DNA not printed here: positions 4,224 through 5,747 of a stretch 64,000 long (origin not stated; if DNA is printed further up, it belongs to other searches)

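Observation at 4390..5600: Unassigned ~400-aa catalytic-type domain behind two CBM2s, a candidate new lysozyme-superfamily glycan hydrolase or lyase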

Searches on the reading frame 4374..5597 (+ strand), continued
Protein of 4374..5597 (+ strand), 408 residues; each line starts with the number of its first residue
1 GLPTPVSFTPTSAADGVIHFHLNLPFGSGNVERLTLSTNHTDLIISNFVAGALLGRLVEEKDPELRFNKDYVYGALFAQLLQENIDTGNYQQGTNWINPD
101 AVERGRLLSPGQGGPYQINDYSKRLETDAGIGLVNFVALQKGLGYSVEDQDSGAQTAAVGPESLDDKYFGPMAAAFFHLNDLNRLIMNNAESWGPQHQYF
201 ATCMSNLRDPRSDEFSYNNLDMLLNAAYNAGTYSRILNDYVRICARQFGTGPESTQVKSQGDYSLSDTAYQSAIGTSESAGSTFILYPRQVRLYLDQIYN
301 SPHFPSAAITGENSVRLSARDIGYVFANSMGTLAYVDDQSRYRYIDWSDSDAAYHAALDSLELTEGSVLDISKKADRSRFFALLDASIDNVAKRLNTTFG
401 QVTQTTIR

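Call 30: list_cluster_members(proteins=[P0097, P0091, P0085, P0050, P0057, P0098, P0094, P0046, P0001, P0038])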
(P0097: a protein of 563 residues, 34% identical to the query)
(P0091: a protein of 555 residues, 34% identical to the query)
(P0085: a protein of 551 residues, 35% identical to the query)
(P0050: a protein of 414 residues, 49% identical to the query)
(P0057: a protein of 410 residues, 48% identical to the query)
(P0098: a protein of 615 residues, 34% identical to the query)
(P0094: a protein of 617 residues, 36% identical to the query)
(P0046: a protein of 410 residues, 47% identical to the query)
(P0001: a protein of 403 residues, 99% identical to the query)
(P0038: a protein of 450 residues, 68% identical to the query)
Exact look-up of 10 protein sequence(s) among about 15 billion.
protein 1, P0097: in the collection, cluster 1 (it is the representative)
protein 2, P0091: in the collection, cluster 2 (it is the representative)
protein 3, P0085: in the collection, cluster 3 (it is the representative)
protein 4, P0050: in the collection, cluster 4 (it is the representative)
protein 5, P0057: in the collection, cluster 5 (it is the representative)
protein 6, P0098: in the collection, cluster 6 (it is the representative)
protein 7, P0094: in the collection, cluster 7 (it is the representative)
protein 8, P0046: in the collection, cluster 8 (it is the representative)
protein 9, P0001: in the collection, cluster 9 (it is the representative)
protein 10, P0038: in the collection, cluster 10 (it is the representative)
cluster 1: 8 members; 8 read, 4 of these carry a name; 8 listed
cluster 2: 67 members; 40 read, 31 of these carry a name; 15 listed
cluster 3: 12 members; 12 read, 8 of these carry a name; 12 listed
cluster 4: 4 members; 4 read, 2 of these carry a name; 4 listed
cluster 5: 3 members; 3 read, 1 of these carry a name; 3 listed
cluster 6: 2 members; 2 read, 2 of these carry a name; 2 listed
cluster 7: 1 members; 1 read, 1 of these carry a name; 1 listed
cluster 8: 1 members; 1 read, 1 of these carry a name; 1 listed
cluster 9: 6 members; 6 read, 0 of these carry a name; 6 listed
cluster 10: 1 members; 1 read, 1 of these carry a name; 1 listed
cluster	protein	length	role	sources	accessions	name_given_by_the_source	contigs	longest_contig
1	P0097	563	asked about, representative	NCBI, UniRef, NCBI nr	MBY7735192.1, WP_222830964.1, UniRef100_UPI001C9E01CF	chitin-binding protein [Francisella philomiragia] | chitin-binding protein n=1 Tax=Francisella philomiragia TaxID=28110 RepID=UPI001C9E01CF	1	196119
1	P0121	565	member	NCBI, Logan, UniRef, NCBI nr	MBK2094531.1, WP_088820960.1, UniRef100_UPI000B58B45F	chitin-binding protein [Francisella philomiragia] | chitin-binding protein n=1 Tax=Francisella philomiragia TaxID=28110 RepID=UPI000B58B45F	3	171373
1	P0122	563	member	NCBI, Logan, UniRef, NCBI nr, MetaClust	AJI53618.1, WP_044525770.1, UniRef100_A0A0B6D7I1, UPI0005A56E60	chitin-binding protein [Francisella philomiragia] | Carbohydrate binding domain protein n=1 Tax=Francisella philomiragia TaxID=28110 ... | status=active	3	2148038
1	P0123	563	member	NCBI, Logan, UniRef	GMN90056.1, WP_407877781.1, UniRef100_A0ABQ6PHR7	chitin-binding protein [Francisella sciaenopsi] | Chitin-binding protein n=1 Tax=Francisella sciaenopsi TaxID=3055034 RepID=A0ABQ6PHR7_9GAMM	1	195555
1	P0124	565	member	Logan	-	-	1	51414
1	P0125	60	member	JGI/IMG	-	-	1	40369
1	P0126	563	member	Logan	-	-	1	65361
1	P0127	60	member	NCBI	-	-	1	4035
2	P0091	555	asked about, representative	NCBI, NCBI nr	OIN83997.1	carbohydrate binding domain protein [Francisella sp. TX07-6608]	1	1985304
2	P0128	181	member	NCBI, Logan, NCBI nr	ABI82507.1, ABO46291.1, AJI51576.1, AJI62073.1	hypothetical protein [Francisella tularensis]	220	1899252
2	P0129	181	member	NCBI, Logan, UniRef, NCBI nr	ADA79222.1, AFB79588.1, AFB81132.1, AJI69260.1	hypothetical protein [Francisella tularensis] | Uncharacterized protein n=3 Tax=Francisella tularensis TaxID=263 RepID=A0AAW3D3M2_FRATU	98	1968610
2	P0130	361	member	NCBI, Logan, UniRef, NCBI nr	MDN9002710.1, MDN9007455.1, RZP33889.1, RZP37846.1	carbohydrate-binding protein [Francisella tularensis] | carbohydrate-binding protein n=1 Tax=Francisella tularensis TaxID=263 RepID=UPI0003011DED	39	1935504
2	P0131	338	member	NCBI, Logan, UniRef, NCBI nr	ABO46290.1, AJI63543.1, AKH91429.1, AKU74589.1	carbohydrate-binding protein [Francisella tularensis] | carbohydrate-binding protein n=2 Tax=Francisella tularensis TaxID=263 RepID=UPI0000F59164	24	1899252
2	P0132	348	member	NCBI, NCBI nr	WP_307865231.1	carbohydrate-binding protein [Francisella tularensis]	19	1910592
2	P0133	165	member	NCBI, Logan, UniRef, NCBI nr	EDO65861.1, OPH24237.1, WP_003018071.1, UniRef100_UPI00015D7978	hypothetical protein BSY87_02070 [Francisella tularensis subsp. holarctica FSC022] | hypothetical protein n=1 Tax=Francisella tularensis TaxID=263 RepID=UPI00015D7978 | hypothetical protein [Francisella tularensis]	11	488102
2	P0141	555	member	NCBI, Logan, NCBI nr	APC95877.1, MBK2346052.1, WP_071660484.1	chitin-binding protein [Francisella tularensis subsp. novicida] | carbohydrate-binding protein [Francisella tularensis]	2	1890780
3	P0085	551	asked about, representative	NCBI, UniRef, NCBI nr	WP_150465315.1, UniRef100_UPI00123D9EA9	chitin-binding protein [Francisella sp. SYW-2] | chitin-binding protein n=1 Tax=Francisella sp. SYW-2 TaxID=2610886 RepID=UPI00123D9EA9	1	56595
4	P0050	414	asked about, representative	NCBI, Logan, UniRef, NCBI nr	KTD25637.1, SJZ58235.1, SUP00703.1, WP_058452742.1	hypothetical protein [Legionella maceachernii] | Uncharacterized protein n=1 Tax=Legionella maceachernii TaxID=466 RepID=A0A0W0VZN9_9GAMM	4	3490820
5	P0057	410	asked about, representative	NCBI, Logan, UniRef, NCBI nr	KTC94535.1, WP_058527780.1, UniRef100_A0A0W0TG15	hypothetical protein [Legionella erythra] | Uncharacterized protein n=1 Tax=Legionella erythra TaxID=448 RepID=A0A0W0TG15_LEGER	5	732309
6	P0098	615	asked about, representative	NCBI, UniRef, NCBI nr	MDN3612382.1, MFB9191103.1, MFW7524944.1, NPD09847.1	hypothetical protein ACODM8_12480 [Vibrio ostreicida] | Chitin-binding type-3 domain-containing protein n=1 Tax=Vibrio ostreicida TaxID=526588 ... | hypothetical protein [Vibrio ostreicida]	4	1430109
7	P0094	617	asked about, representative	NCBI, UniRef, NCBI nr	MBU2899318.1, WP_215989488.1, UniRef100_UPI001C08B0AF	hypothetical protein [Vibrio hepatarius] | hypothetical protein n=1 Tax=Vibrio hepatarius TaxID=171383 RepID=UPI001C08B0AF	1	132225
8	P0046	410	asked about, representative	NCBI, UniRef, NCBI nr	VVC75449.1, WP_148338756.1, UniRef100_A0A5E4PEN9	hypothetical protein AQUSIP_07390 [Aquicella siphonis] | Imelysin-like domain-containing protein n=1 Tax=Aquicella siphonis TaxID=254247 ... | hypothetical protein [Aquicella siphonis]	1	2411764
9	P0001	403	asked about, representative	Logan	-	-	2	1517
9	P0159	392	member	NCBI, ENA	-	-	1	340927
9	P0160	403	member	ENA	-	-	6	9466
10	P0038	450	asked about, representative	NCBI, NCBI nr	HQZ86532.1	MAG TPA: cellulose binding domain-containing protein, partial [Actinomycetota bacterium] | cellulose binding domain-containing protein [Actinomycetota bacterium]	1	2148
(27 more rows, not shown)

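Call 35: search_protein_representatives(alignment_id=A3)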
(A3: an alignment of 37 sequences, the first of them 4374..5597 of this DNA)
Query: 37 sequences, 413 profile positions. Proteins with E-value up to 0.001 (for the whole library): 170; up to 1e-10: 145; up to 1e-30: 114. The best 150 are listed.
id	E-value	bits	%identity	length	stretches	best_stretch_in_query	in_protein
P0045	1.8e-177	606.7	-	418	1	14-412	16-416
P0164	1.0e-149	515.3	-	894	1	16-411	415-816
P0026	2.6e-149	513.9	-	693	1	19-412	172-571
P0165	3.2e-149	513.6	-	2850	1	15-412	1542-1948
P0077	1.1e-147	508.6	-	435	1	1-412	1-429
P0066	3.0e-147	507.2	-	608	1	12-411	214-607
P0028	3.9e-147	506.8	-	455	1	15-412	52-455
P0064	3.2e-146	503.8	-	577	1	25-412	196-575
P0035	1.1e-143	495.4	-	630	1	17-411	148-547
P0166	1.4e-141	488.5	-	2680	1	15-412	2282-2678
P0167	2.6e-141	487.6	-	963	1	15-411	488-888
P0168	1.8e-140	484.9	-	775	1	14-412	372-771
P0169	2.4e-139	481.1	-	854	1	17-412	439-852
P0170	5.4e-138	476.7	-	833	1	16-412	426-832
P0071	6.1e-138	476.5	-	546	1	19-412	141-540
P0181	1.8e-128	445.3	-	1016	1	18-412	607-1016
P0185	2.0e-123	428.6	-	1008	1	6-411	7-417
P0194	1.9e-117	409.0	-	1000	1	17-412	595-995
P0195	1.8e-116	405.8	-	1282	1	15-412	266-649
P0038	1.0e-106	373.6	-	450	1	18-283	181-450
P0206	1.1e-99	350.5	-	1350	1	16-412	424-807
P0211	1.5e-90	320.4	-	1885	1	15-412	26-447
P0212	3.1e-90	319.4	-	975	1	22-316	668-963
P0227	7.4e-65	235.8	-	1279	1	15-412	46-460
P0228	2.6e-61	224.1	-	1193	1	24-411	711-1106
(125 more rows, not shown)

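Call 36: search_protein_families(library=pfam, proteins=[P0165, P0166, P0164, P0167, P0181, P0194], max_evalue=0.001)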
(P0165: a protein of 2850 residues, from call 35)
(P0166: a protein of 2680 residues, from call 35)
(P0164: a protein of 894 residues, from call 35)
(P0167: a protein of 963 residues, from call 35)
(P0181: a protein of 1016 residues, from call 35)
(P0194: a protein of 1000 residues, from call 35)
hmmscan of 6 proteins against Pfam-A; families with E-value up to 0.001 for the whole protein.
P0165 (2850 aa): 8 families
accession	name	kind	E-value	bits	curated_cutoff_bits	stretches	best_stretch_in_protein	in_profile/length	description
PF17963.7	Big_9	-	3.7e-100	329.5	23.6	5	1956-2043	1-89/89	Bacterial Ig domain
PF00704.34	Glyco_hydro_18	-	8.5e-77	259.4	29.6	2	2386-2816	1-317/317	Glycosyl hydrolases family 18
PF17892.7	Cadherin_5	-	5.6e-57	190.1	26.5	5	1956-2045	2-98/98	Cadherin-like domain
PF17803.7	Cadherin_4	-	3e-30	105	25.1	5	935-989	9-66/71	Bacterial cadherin-like domain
PF00553.25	CBM_2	-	1.3e-07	32.3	24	1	47-132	17-99/101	Cellulose binding domain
PF23916.1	TIM-barrel_EndoS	-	2.1e-06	28.1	27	0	1170-1267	33-129/238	Endo-beta-N-acetylglucosaminidase EndoS TIM-barrel domain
PF16184.11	Cadherin_3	-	4.4e-06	27.1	25.5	0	986-1025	67-106/106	Cadherin-like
PF07495.19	Y_Y_Y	-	6.5e-05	23.2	26.6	1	185-225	23-63/65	Y_Y_Y domain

P0166 (2680 aa): 10 families
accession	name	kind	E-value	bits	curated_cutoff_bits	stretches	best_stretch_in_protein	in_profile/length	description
PF17963.7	Big_9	-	6.4e-63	210.1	23.6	3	2103-2189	1-88/89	Bacterial Ig domain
PF00082.27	Peptidase_S8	-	1.2e-50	172.9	21.8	1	277-536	2-271/288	Subtilase family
PF17892.7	Cadherin_5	-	3.1e-27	94.7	26.5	3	2103-2192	2-98/98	Cadherin-like domain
PF17803.7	Cadherin_4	-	8.5e-20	71.5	25.1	2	2101-2155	9-66/71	Bacterial cadherin-like domain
PF17957.7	Big_7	-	1.7e-15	57.9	24.1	1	2200-2265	1-69/70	Bacterial Ig domain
PF07495.19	Y_Y_Y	-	5e-15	55.6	26.6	1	2246-2277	22-55/65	Y_Y_Y domain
PF00704.34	Glyco_hydro_18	-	3.1e-13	50.5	29.6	1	1150-1414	4-229/317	Glycosyl hydrolases family 18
PF06832.18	BiPBP_C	-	9.6e-10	38.7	26.8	0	2197-2279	7-88/90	Penicillin-Binding Protein C-terminus Family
PF10342.15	Kre9_KNH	-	3.6e-08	34.5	24.6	1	573-658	1-94/94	Kre9/KNH-like N-terminal Ig-like domain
PF00801.26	PKD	-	2.4e-06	27.9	23.5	0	1005-1042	40-78/80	PKD domain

P0164 (894 aa): 0 families

P0167 (963 aa): 0 families

P0181 (1016 aa): 0 families

P0194 (1000 aa): 0 families

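Call 38: search_protein_families(library=pfam, proteins=[P0211, P0206, P0195, P0227, P0228, P0185, P0212, P0141], max_evalue=0.001)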
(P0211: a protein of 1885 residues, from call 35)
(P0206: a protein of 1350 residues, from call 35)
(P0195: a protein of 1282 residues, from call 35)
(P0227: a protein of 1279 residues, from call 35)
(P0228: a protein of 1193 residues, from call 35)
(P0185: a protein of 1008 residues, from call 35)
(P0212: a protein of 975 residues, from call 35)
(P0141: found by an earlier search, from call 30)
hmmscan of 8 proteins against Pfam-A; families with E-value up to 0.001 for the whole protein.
P0211 (1885 aa): 7 families
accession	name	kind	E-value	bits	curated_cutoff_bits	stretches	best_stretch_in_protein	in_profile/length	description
PF16656.11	Pur_ac_phosph_N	-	3.1e-25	89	30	2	672-759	8-88/93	Purple acid Phosphatase, N-terminal domain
PF00041.27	fn3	-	8.3e-24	84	25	2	791-865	13-72/84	Fibronectin type III domain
PF24946.1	Fn3_Dep-1_4th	-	3.2e-08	34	27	0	1236-1266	57-86/100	Dep-1 fourth Fn3-like domain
PF25059.1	FN3_DSCAM-DSCAML_C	-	9.8e-08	32.7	39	0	1239-1272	38-71/89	DSCAM/DSCAML C-terminal Fn3-like domain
PF16655.11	PhoD_N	-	3.5e-05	24.7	30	0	1435-1480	49-90/90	PhoD-like phosphatase, N-terminal domain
PF17744.7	DUF5581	-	0.00013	23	25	0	1645-1678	59-90/105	Family of unknown function (DUF5581) Fn3-like domain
PF21605.3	CRLF2-like_D2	-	0.00028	21.4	27.3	0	840-876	48-84/94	Cytokine receptor-like factor 2-like, D2 domain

P0206 (1350 aa): 2 families
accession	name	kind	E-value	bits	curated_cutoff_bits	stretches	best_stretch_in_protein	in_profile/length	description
PF02368.24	Big_2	-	8.5e-39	131.8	22.8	5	983-1044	2-66/79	Bacterial Ig-like domain (group 2)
PF22359.2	Big-like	-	2.1e-17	63.5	27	1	1101-1131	4-34/48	Bacterial Ig-like domain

P0195 (1282 aa): 2 families
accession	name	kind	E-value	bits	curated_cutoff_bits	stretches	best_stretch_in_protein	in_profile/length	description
PF00704.34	Glyco_hydro_18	-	1.8e-59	202.4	29.6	1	858-1254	2-317/317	Glycosyl hydrolases family 18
PF08329.16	ChitinaseA_N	-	5.3e-14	52.5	21.2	2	22-99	39-109/133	Chitinase A, N-terminal domain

P0227 (1279 aa): 2 families
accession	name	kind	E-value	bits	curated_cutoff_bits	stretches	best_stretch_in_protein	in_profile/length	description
PF00041.27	fn3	-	2e-11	44.3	25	0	793-871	3-75/84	Fibronectin type III domain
PF16656.11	Pur_ac_phosph_N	-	5.3e-07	30.6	30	1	993-1059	11-83/93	Purple acid Phosphatase, N-terminal domain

P0228 (1193 aa): 1 family
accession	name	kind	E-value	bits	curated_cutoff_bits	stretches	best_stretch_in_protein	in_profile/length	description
PF22544.2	HYDIN_VesB_CFA65-like_Ig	-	4.7e-06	27.2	25.5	0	504-577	17-88/100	HYDIN/CFA65/VesB-like, Ig-like domain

P0185 (1008 aa): 2 families
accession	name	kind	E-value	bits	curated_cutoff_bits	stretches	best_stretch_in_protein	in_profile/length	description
PF00041.27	fn3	-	7e-15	55.4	25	0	523-600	8-72/84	Fibronectin type III domain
PF16656.11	Pur_ac_phosph_N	-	6.1e-13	49.6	30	1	524-595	9-79/93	Purple acid Phosphatase, N-terminal domain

P0212 (975 aa): 2 families
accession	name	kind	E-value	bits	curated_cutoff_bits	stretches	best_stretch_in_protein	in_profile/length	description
PF00553.25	CBM_2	-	1.5e-14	54.6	24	1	53-148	3-100/101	Cellulose binding domain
PF00704.34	Glyco_hydro_18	-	7.4e-12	46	29.6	1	267-477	19-182/317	Glycosyl hydrolases family 18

P0141 (555 aa): 1 family
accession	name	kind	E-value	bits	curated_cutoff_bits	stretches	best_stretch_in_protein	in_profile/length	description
PF02839.19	CBM_5_12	-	5.7e-08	33.1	26.2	1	509-551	1-43/44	Carbohydrate-binding module family 5/12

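Call 44: find_related_loci(query=A3, collection=genome_contigs, flank=8000)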
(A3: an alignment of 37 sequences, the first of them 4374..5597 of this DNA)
Query A3 (408 aa) in genome_contigs; peptide patterns used: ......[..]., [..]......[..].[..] (x = any residue, [..] = any of these).
197 stretches matched a pattern; 157 encode a relative of the query (tblastn E <= 1e-3); the best 80 are kept; 80 distinct loci.
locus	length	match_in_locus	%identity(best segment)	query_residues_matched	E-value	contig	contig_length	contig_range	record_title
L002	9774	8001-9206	71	1-402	0e+0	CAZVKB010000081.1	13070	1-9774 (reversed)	MAG TPA_asm: uncultured Actinomycetes bacterium isolate SRP286056_co1_202 genome assembly, contig: NODE_6019_length_1307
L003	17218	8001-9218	70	2-407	0e+0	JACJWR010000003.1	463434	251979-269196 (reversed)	MAG: Actinomycetota bacterium isolate HK-STAS-ACTI-14 HK-STAS-ACTI-14_3, whole genome shotgun sequence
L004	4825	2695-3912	67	2-407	0e+0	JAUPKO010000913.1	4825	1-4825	MAG: Actinomycetota bacterium isolate erpe_2018_pw_0hr_WHONDRS-PP48-000085_B_bin.29 scaffold_2242649, whole genome shotg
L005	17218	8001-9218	65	2-407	0e+0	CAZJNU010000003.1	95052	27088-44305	MAG TPA_asm: uncultured Actinomycetes bacterium isolate SRP286056_co1_602 genome assembly, contig: NODE_171_length_95052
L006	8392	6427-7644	67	2-407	0e+0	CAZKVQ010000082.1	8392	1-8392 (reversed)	MAG TPA_asm: uncultured Actinomycetes bacterium isolate SRP170004_co1_313 genome assembly, contig: NODE_13797_length_839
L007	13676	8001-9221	65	1-407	0e+0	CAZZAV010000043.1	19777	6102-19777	MAG TPA_asm: uncultured Neisseria sp. isolate SRP219642_co4_175 genome assembly, contig: NODE_4465_length_19777_cov_16.0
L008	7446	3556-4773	65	2-407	0e+0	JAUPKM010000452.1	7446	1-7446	MAG: Actinomycetota bacterium isolate erpe_2018_pw_0hr_WHONDRS-PP48-000085_B_bin.27 scaffold_1334285, whole genome shotg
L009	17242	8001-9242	64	1-407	1e-177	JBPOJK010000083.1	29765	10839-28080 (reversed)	MAG: Pseudomonadota bacterium isolate MAG_2224 c_000000615150, whole genome shotgun sequence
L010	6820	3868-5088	61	1-407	1e-177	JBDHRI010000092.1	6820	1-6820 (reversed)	MAG: Burkholderiales bacterium isolate AS-MESO-OLR.303 NODE_41459_length_6820_cov_7.900044, whole genome shotgun sequenc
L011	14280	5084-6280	64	1-399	5e-176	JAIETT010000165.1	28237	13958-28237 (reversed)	MAG: Burkholderiales bacterium isolate time.spades.CONCOCT.2.5kb_054 c_000000000009, whole genome shotgun sequence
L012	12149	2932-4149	62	2-407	1e-175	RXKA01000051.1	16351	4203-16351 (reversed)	MAG: Proteobacteria bacterium isolate AWTP1-29 sample_9_scaffold_274, whole genome shotgun sequence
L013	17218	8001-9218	62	1-406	2e-174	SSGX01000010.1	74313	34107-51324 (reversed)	MAG: Neisseriales bacterium isolate Bin_45_1 c_000000119419, whole genome shotgun sequence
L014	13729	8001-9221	61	1-407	4e-171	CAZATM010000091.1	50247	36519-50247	MAG TPA_asm: uncultured Neisseria sp. isolate SRP135725_co2_481 genome assembly, contig: k141_2233937, whole genome shot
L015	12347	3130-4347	60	1-407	2e-170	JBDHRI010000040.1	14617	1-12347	MAG: Burkholderiales bacterium isolate AS-MESO-OLR.303 NODE_13629_length_14617_cov_7.707909, whole genome shotgun sequen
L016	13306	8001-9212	61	1-404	9e-170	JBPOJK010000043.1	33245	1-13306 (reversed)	MAG: Pseudomonadota bacterium isolate MAG_2224 c_000000615062, whole genome shotgun sequence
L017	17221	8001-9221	63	1-407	7e-178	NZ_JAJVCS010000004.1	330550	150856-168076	Polynucleobacter sp. IMCC 30228 NODE_4_length_330550_cov_218.475, whole genome shotgun sequence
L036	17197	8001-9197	40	16-404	2e-87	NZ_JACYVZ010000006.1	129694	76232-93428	Cysteiniphilum marinum strain 19X3-30 Scaffold6, whole genome shotgun sequence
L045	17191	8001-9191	36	15-403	3e-73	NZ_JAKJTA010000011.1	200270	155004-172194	Vibrio profundum strain JAMM1780 JAMM1780_scaffold_8, whole genome shotgun sequence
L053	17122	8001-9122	35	16-403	1e-65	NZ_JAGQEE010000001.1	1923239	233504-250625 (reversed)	Collimonas humicola strain RLT1W51 NODE_1_length_1923239_cov_46.715097, whole genome shotgun sequence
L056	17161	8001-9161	37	4-407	2e-65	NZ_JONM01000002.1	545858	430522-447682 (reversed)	Andreprevotia chitinilytica DSM 18519 BR41DRAFT_scaffold00002.2_C, whole genome shotgun sequence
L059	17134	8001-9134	36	16-407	7e-65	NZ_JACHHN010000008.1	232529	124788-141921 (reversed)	Silvimonas terrae strain DSM 18233 Ga0415246_08, whole genome shotgun sequence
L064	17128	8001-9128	35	14-403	2e-64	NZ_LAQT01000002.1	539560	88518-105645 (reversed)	Amantichitinum ursilacus strain IGB-41 contig02, whole genome shotgun sequence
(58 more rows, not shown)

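Call 46: find_encoding_contigs(protein=P0098, flank=10000, max_places=1)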
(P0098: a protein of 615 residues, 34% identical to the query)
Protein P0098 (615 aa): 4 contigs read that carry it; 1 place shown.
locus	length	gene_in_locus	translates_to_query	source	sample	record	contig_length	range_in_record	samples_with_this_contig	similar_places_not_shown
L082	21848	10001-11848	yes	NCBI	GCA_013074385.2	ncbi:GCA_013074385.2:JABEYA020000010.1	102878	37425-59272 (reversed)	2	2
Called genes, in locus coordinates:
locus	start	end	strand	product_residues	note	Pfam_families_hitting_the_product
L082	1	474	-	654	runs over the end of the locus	PF07715:Plug, PF00593:TonB_dep_Rec_b-barrel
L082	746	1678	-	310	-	PF12833:HTH_18, PF00165:HTH_AraC (weak)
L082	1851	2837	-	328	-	PF00165:HTH_AraC (weak), PF12833:HTH_18, PF00165:HTH_AraC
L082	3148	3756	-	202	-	-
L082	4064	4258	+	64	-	-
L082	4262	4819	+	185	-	-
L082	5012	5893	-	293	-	PF00126:HTH_1, PF03466:LysR_substrate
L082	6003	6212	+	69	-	PF11391:DUF2798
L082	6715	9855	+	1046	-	PF17957:Big_7, PF00704:Glyco_hydro_18, PF06483:ChiC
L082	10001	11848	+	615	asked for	-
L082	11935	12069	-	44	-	-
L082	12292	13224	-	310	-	PF04069:OpuAC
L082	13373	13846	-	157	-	PF08896:DUF1842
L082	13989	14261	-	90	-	-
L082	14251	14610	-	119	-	-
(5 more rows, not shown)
